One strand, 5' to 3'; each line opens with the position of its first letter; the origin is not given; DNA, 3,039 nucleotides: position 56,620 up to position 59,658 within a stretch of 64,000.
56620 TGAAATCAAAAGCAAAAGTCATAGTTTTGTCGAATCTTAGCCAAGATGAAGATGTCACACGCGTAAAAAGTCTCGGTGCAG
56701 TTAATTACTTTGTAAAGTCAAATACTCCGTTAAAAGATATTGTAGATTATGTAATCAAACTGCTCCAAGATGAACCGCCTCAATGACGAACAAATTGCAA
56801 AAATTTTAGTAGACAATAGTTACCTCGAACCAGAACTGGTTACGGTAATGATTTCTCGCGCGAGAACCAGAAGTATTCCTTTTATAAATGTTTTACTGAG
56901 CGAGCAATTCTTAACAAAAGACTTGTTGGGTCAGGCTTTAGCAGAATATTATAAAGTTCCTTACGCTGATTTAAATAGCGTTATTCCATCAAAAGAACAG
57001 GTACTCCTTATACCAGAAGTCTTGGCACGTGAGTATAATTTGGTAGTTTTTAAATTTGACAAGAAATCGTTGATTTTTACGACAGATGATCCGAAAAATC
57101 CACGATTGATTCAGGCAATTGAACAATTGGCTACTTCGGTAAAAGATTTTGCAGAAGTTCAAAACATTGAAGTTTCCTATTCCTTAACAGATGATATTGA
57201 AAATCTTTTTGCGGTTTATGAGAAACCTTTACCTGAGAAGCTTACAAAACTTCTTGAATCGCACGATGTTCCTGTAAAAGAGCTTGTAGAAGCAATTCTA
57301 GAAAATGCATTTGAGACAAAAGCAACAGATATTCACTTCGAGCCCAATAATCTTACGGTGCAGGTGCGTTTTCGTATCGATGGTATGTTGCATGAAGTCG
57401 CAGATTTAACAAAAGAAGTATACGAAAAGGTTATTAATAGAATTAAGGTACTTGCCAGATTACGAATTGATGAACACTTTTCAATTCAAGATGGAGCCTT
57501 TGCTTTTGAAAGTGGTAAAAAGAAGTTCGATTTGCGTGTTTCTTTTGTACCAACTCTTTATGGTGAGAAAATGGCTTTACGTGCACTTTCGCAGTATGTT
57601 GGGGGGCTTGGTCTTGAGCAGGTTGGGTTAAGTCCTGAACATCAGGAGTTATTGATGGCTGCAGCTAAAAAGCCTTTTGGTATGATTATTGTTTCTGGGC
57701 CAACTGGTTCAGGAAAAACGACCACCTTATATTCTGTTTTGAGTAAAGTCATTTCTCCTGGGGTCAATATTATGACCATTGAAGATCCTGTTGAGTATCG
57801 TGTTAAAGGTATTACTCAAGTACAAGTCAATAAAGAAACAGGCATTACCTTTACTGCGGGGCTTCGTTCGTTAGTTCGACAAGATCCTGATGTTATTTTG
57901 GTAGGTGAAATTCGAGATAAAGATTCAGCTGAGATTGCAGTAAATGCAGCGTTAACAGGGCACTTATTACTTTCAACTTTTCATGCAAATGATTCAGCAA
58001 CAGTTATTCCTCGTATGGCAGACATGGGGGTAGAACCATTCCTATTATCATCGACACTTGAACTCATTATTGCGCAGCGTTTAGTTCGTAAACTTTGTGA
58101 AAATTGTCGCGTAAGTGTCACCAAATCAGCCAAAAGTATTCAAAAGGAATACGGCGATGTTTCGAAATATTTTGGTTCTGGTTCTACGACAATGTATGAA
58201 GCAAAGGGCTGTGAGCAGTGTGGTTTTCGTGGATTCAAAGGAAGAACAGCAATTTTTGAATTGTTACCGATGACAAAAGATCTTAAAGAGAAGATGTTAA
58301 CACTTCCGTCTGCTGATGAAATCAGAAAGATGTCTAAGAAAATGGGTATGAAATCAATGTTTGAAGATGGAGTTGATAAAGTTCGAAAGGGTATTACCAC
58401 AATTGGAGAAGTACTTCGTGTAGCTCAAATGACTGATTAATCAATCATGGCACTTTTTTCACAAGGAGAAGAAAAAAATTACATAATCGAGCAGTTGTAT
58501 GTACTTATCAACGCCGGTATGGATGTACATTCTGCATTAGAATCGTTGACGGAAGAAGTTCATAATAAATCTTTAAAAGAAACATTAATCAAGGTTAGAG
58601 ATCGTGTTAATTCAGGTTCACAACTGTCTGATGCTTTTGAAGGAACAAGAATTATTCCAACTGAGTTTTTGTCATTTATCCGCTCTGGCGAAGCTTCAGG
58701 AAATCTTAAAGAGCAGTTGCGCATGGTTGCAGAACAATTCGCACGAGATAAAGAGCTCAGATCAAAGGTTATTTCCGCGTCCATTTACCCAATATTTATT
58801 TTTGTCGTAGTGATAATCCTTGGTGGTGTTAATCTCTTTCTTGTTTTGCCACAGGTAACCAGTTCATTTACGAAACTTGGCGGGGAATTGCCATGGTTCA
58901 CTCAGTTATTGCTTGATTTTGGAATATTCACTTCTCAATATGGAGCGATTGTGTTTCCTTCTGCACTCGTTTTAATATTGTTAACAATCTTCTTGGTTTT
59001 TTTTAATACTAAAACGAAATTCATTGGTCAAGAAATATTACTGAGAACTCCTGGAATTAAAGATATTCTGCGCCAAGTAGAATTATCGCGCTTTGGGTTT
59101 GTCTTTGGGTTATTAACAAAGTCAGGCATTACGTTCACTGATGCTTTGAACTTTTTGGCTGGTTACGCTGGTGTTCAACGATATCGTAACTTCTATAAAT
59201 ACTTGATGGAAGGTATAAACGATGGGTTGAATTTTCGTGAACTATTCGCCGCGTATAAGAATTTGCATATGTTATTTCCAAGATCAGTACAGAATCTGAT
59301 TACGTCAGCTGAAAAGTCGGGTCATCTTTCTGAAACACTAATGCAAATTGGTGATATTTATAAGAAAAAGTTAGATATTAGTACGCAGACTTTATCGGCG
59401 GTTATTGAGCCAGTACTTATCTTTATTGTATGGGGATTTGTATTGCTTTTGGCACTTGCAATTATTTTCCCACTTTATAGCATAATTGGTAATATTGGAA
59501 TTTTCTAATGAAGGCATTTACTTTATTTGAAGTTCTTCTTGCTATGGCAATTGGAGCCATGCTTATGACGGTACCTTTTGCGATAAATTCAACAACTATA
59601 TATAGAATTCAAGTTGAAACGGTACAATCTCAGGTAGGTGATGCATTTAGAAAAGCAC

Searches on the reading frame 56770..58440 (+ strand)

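Call 24: search_protein_families(library=pfam, proteins=[window:56770-58440:+], max_evalue=0.0001)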
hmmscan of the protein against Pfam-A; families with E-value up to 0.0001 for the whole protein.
window:56770-58440:+ (556 aa): 2 families
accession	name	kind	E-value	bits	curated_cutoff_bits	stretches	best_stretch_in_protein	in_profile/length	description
PF00437.27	T2SSE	-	4.9e-120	401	24.9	1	165-550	4-370/370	Type II/IV secretion system protein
PF05157.20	MshEN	-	3.7e-07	30.5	23.1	1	61-120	1-60/90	MshEN domain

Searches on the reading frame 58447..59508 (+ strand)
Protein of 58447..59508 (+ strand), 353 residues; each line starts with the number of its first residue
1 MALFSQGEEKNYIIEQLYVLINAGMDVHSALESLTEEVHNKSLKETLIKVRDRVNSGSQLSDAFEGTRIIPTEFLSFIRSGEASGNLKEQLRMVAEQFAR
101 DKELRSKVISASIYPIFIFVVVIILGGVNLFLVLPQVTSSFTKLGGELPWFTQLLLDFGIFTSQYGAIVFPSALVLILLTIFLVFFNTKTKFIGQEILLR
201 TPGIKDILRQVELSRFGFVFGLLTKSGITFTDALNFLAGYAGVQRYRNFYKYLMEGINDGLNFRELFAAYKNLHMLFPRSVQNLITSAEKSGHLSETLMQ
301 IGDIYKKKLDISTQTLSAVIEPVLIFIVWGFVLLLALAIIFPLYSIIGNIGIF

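Call 24: search_protein_families(library=pfam, proteins=[window:58447-59508:+], max_evalue=0.0001)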
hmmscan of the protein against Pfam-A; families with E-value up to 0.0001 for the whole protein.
window:58447-59508:+ (353 aa): 1 family
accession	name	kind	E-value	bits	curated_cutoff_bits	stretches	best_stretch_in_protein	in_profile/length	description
PF00482.28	T2SSF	-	1e-44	152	25.2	2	14-135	2-125/125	Type II secretion system (T2SS), protein F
